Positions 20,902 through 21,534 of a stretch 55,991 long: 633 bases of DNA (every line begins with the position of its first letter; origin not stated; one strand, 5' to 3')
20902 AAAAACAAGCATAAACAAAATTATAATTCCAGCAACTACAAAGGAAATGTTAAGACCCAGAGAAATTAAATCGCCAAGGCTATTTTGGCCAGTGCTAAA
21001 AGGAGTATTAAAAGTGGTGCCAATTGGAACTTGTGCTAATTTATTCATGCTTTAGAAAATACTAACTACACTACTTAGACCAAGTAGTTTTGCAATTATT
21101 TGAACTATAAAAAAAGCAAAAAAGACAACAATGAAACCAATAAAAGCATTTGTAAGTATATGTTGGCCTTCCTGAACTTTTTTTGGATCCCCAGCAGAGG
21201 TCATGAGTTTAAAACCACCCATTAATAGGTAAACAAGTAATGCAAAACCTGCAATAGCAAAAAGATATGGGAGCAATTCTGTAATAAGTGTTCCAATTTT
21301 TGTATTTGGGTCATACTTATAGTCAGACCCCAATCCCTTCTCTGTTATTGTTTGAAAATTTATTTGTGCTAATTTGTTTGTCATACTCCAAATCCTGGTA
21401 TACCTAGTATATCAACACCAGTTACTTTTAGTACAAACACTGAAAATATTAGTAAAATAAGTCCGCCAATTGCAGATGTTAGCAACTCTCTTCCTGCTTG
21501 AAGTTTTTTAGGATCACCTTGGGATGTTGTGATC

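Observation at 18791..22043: Eight tandem, tightly packed VirB2/TrbC-like pilin paralogs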

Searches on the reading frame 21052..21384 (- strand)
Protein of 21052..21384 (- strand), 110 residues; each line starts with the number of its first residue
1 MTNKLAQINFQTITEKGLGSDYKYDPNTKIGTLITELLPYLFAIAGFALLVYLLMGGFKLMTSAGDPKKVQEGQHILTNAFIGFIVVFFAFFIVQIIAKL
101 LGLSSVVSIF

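Call 5: search_protein_families(library=pfam, max_evalue=1, proteins=[window:21052-21384:-])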
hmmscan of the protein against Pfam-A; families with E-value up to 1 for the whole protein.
window:21052-21384:- (110 aa): 3 families
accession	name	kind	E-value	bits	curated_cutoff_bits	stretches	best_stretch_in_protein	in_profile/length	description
PF18895.5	T4SS_pilin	-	2.7e-12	47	26.6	1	28-97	3-71/71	Type IV secretion system pilin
PF03806.19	ABG_transport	-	0.002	16.9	27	1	22-55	454-490/502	AbgT putative transporter family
PF04479.18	RTA1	-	0.0051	16.8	24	1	32-96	63-125/208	RTA1 like protein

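Call 10: search_protein_families(library=ncbifam, max_evalue=0.1, proteins=[window:21052-21384:-])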
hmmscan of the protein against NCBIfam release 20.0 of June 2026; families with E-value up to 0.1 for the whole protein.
window:21052-21384:- (110 aa): 1 family
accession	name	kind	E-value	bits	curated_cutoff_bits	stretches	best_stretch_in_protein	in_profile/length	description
NF045849.1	ICE_MMCAP2_0565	equivalog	1.9e-10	40.3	40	1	28-99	7-78/80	Mbov_0395 family pilin-like conjugal transfer protein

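Call 21: search_solved_structures(query=A2, max_evalue=10, show_alignments=3)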
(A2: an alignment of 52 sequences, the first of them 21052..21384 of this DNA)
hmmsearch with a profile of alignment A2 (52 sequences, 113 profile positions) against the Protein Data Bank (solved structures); distinct sequences matched with E-value up to 10: 4.
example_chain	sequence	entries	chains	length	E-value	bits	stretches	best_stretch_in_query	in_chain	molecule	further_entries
7zm5_A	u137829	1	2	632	0.3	14.3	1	16-74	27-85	Attachment glycoprotein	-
9ik8_D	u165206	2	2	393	0.66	13.1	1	33-98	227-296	Somatostatin receptor type 1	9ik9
8xio_A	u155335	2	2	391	1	12.5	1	33-98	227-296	Somatostatin receptor type 1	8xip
8wb4_Z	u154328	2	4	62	2.8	11.1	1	39-89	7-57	Photosystem II reaction center protein Z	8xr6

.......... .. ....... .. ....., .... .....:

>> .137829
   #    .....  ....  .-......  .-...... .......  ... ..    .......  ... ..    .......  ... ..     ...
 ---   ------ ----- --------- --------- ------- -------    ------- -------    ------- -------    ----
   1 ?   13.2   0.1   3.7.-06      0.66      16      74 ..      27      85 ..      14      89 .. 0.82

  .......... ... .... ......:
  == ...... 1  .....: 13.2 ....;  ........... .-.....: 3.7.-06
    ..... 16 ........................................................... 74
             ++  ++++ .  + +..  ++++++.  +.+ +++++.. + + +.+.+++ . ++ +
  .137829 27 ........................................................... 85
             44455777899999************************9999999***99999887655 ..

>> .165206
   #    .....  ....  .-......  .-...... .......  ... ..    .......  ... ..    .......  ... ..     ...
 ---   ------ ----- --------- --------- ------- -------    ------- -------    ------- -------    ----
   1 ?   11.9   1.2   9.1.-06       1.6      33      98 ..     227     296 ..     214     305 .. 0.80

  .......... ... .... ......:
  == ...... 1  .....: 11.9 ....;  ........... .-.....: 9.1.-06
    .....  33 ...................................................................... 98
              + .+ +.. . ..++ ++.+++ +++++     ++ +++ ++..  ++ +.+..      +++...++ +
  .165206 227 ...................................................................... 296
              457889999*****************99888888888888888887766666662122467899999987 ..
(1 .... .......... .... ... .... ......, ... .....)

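Call 29: predict_structure(alignment_id=A2)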
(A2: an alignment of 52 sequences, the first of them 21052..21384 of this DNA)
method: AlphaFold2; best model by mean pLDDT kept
length: 110 residues; sequences in the alignment: 52
mean_pLDDT: 78.9   pTM: 0.59
mean pLDDT of the five models: 78.9, 77.6, 76.4, 73.7, 72.8
residues with pLDDT >= 90: 53; 70-90: 23; 50-70: 19; < 50: 15
segments of 3 or more residues with pLDDT < 50: 1-3, 11-14, 16-19
pLDDT, mean of each block of 10 residues (from residue 1): 48 48 63 84 94 95 92 94 96 89 64
secondary structure, 60 per line:
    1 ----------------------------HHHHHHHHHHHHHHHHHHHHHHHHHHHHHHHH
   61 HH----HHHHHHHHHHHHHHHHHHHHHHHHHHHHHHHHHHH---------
elements in order: H29-62 H67-101

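Call 33: fold_search(model_id=the predicted structure, library=pdb)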
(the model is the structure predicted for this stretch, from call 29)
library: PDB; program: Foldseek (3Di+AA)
matches with E <= 10: 70; with E <= 0.001: 0
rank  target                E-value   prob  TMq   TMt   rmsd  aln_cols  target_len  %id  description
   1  4wwf_B                2.3e+00  0.82  0.48  0.49   3.7        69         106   19  High-resolution structure of two Ni-bound forms of the M123C mutant of C. metallidurans CnrXs (released 2015-02-11)
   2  8dfu_0                2.3e+00  0.72  0.52  0.65   4.3        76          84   14  Cryo-EM structure of conjugation pili from Aeropyrum pernix (released 2023-03-22)
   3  2y3h_A                2.5e+00  0.84  0.47  0.47   3.0        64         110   16  E63Q mutant of Cupriavidus metallidurans CH34 CnrXs (released 2011-03-30)
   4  2y3h_B                2.6e+00  0.82  0.47  0.47   2.9        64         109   16  E63Q mutant of Cupriavidus metallidurans CH34 CnrXs (released 2011-03-30)
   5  8axk_t                2.6e+00  0.54  0.47  0.62   3.8        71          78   14  Type 3 secretion system export apparatus core, inner rod and needle of Shigella flexneri (released 2023-03-01)
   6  4wwb                  2.8e+00  0.72  0.47  0.46   6.3        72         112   15  High-resolution structure of the Ni-bound form of the Y135F mutant of C. metallidurans CnrXs (released 2015-02-11)
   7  2y39                  2.8e+00  0.69  0.44  0.44   6.2        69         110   16  Ni-bound form of Cupriavidus metallidurans CH34 CnrXs (released 2011-03-30)
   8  2y3b                  2.8e+00  0.57  0.42  0.41   3.8        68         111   18  Co-bound form of Cupriavidus metallidurans CH34 CnrXs (released 2011-03-30)
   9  6rwy_L                2.8e+00  0.54  0.47  0.65   3.4        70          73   14  Export apparatus core and inner rod of the Shigella type 3 secretion system (released 2020-02-12)
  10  3zg1_D                2.8e+00  0.51  0.41  0.41   4.3        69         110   17  NI-BOUND FORM OF M123A MUTANT OF CUPRIAVIDUS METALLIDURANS CH34 CNRXS (released 2013-10-23)
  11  3epv_C                2.9e+00  0.77  0.46  0.48   3.0        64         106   16  X-ray Structure of the Metal-sensor CnrX in both the Apo- and Copper-bound Forms (released 2008-11-25)
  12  8fvu_U                2.9e+00  0.35  0.45  0.58   6.2        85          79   18  Cryo-EM structure of human Needle/NAIP/NLRC4 (R288A) (released 2024-01-03)
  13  9rxe_MODEL_1_A        2.9e+00  0.25  0.34  0.35   4.1        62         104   21  Solution structure of the HR1c domain of human PKN1 (released 2025-12-31)
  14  2y3d_A                3.3e+00  0.44  0.41  0.41   3.8        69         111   17  Zn-bound form of Cupriavidus metallidurans CH34 CnrXs (released 2011-03-30)
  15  4wwf_A                4.0e+00  0.41  0.42  0.41   3.6        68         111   18  High-resolution structure of two Ni-bound forms of the M123C mutant of C. metallidurans CnrXs (released 2015-02-11)
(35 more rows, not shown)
